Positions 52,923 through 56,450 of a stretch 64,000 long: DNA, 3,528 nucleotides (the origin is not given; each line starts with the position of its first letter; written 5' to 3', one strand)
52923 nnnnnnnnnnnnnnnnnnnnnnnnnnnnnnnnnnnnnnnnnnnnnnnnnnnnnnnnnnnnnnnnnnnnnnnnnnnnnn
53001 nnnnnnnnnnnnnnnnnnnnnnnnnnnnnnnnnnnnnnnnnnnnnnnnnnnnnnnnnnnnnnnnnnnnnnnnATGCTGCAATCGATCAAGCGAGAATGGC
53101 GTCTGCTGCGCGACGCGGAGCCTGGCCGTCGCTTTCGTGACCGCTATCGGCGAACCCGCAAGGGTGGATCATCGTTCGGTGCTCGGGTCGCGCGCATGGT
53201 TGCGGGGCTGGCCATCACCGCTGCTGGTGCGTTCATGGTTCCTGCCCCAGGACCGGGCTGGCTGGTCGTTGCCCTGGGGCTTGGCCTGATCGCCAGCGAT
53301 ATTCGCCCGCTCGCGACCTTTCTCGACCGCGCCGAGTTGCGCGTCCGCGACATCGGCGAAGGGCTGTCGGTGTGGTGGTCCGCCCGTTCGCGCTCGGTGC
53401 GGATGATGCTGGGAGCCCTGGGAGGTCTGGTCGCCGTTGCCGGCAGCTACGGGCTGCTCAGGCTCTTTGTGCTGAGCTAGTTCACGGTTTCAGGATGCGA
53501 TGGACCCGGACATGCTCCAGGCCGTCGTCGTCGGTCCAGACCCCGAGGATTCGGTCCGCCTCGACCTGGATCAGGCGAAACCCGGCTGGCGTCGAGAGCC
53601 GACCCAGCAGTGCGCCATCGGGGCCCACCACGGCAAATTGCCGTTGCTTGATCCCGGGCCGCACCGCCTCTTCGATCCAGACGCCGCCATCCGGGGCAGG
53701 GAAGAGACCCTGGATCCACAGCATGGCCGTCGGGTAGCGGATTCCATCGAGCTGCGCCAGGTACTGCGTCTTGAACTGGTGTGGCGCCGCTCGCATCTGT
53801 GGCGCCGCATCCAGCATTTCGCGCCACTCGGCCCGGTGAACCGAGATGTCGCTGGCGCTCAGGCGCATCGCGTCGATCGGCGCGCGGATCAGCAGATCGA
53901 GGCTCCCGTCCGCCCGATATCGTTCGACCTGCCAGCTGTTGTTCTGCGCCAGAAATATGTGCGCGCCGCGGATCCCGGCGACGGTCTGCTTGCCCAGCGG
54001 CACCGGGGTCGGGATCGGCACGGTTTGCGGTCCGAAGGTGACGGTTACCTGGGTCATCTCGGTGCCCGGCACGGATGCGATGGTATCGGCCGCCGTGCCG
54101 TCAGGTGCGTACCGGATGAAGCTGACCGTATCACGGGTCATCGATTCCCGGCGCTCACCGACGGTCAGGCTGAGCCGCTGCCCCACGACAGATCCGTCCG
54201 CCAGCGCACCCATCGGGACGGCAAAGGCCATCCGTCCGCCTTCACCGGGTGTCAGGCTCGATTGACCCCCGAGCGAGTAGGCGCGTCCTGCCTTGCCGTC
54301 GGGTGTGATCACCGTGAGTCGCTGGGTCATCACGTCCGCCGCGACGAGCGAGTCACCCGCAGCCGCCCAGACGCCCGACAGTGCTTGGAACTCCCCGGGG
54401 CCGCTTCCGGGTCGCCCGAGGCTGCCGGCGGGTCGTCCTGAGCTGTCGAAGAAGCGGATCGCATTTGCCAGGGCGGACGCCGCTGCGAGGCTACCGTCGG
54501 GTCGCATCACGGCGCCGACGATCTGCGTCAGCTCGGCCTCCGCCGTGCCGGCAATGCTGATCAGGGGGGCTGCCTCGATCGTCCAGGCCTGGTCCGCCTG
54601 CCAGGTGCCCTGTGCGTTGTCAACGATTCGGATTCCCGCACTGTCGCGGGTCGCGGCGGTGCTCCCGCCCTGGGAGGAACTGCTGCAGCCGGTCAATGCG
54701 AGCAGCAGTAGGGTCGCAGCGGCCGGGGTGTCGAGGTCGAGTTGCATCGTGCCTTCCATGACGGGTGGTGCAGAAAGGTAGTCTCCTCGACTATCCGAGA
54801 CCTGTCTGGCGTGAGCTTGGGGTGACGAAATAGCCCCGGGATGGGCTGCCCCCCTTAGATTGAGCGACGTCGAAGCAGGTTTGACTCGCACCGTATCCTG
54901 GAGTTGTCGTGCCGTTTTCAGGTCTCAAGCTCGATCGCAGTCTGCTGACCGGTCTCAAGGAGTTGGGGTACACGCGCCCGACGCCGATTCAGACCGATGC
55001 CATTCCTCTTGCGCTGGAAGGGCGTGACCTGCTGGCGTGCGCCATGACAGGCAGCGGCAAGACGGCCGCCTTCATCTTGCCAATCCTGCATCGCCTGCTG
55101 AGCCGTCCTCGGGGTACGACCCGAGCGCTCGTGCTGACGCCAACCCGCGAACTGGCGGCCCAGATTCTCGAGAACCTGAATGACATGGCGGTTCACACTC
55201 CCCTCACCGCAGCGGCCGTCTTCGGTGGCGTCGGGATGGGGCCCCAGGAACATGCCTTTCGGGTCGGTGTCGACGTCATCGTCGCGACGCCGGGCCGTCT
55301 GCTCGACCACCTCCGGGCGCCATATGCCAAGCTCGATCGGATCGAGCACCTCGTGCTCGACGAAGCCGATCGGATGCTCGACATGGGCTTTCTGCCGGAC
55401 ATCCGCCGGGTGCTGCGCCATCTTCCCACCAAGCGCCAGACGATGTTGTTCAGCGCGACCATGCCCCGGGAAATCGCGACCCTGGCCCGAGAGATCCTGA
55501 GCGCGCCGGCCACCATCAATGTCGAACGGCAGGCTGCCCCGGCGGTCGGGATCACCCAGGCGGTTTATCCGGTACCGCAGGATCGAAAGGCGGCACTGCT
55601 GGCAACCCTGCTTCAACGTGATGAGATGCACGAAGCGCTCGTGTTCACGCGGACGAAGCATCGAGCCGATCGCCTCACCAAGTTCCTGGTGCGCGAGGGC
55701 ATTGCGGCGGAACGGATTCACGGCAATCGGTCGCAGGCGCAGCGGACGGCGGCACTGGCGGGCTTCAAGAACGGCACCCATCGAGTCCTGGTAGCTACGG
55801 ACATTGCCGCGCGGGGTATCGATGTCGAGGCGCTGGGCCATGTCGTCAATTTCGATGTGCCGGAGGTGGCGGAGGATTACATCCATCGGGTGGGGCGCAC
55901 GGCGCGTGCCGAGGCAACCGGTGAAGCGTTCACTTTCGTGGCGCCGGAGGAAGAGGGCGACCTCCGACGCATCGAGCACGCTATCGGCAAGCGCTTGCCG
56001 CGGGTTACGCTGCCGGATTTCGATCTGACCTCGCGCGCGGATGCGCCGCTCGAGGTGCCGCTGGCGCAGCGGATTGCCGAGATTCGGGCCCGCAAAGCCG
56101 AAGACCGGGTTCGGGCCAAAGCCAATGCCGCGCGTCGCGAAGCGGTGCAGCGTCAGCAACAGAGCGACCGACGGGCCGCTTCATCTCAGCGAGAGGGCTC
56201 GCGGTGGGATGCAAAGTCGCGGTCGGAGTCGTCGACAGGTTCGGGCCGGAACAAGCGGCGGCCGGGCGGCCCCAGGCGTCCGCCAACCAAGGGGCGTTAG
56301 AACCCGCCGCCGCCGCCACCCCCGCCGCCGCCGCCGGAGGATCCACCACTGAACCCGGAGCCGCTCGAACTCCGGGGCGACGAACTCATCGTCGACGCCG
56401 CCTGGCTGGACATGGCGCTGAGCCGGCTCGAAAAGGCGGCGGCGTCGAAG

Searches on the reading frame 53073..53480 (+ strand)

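Call 77: search_protein_families(library=pfam, proteins=[window:53073-53480:+])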
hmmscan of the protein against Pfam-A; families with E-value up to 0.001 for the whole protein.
window:53073-53480:+ (135 aa): 1 family
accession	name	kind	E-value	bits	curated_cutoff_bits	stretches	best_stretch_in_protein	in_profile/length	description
PF09656.15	PGPGW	-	1.9e-09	37.4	23.3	1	38-76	1-39/53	Putative transmembrane protein (PGPGW)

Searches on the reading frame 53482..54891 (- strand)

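Call 4: search_protein_families(library=pfam, proteins=[window:53482-54891:-])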
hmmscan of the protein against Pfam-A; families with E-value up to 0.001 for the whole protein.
window:53482-54891:- (469 aa): 0 families

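Call 5: search_protein_families(library=ncbifam, proteins=[window:53482-54891:-])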
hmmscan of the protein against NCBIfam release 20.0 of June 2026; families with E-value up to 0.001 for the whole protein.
window:53482-54891:- (469 aa): 1 family
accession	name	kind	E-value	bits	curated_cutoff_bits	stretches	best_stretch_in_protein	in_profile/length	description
NF035926.1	scyF_NHL_VPEP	equivalog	0.00033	19.9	350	0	142-205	172-236/376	scytonemin biosynthesis PEP-CTERM protein ScyF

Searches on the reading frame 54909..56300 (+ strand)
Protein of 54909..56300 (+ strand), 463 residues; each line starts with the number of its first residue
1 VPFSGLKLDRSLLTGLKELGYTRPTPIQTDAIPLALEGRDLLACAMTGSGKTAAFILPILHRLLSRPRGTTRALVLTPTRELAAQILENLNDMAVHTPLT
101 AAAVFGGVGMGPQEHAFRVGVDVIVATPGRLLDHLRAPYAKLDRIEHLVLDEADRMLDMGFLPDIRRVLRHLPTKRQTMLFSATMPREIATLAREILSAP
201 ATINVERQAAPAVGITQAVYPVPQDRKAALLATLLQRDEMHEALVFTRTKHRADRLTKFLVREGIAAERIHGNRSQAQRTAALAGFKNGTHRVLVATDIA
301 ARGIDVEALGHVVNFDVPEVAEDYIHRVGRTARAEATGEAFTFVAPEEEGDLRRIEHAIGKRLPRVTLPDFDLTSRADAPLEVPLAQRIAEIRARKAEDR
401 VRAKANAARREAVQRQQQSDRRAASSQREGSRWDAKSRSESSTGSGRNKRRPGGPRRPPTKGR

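Call 4: search_protein_families(library=pfam, proteins=[window:54909-56300:+])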
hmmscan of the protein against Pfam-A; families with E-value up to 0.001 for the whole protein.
window:54909-56300:+ (463 aa): 4 families
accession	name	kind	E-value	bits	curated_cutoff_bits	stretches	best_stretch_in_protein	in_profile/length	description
PF00270.35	DEAD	-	1.7e-49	168.2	26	1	25-190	1-165/167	DEAD/DEAH box helicase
PF00271.37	Helicase_C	-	9.7e-30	103.5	23.5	1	227-334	2-109/110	Helicase conserved C-terminal domain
PF04851.21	ResIII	-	3e-07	30.9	22.5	1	40-187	25-164/164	Type III restriction enzyme, res subunit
PF13245.12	AAA_19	-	0.00078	20.1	25.1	0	28-173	1-115/134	AAA domain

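Call 5: search_protein_families(library=ncbifam, proteins=[window:54909-56300:+])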
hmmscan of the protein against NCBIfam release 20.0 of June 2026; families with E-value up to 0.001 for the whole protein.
window:54909-56300:+ (463 aa): 32 families (the best 25 are shown)
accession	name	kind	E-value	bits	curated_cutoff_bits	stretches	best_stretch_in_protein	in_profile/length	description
NF007882.0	PRK10590.1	equivalog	4.5e-138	461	743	1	1-440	1-445/456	ATP-dependent RNA helicase RhlE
NF053710.1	RNA_heli_RhlE2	exception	8.7e-131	437.3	925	1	1-443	1-449/635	RNA helicase RhlE2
NF053711.1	RNA_heli_RhlE1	exception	7.2e-121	404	750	1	1-376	1-380/434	RNA helicase RhlE1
NF053631.1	RNA_helic_CshA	equivalog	6.9e-119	397.5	646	1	3-379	1-376/434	degradosome RNA helicase CshA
NF008744.0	PRK11776.1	equivalog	9.3e-113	377.2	524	1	2-375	5-377/460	ATP-dependent RNA helicase DbpA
NF008394.0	PRK11192.1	equivalog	1.9e-112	376.3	507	1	2-426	4-433/441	ATP-dependent RNA helicase SrmB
NF053636.1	DDHlcsCsdAPsy1082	equivalog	1.3e-96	324.2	890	1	3-453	5-459/512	DEAD/DEAH box helicase CsdA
NF002340.1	PRK01297.1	equivalog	1.3e-93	313.8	564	1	3-363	3-372/372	ATP-dependent RNA helicase RhlB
NF008642.0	PRK11634.1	equivalog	2.4e-91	307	989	1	3-376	8-381/628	DEAD/DEAH family ATP-dependent RNA helicase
NF003419.0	PRK04837.1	equivalog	2.2e-89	300.1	588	1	3-404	11-414/424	ATP-dependent RNA helicase RhlB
NF003390.0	PRK04537.1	equivalog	1.5e-88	298.3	732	1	2-453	10-467/572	ATP-dependent RNA helicase RhlB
NF010337.0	PRK13766.1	equivalog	1.6e-21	76.1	610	2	228-346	354-479/781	Hef nuclease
TIGR04121.1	DEXH_lig_assoc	equivalog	3.9e-17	61.3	850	1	23-336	13-348/804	ligase-associated DNA damage response DEXH box helicase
TIGR01389.1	recQ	equivalog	7.3e-16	57.7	640.2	1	18-346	8-330/591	DNA helicase RecQ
TIGR00614.1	recQ_fam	subfamily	3.6e-13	49.1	219.8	1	19-353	7-339/470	RecQ family ATP-dependent DNA helicase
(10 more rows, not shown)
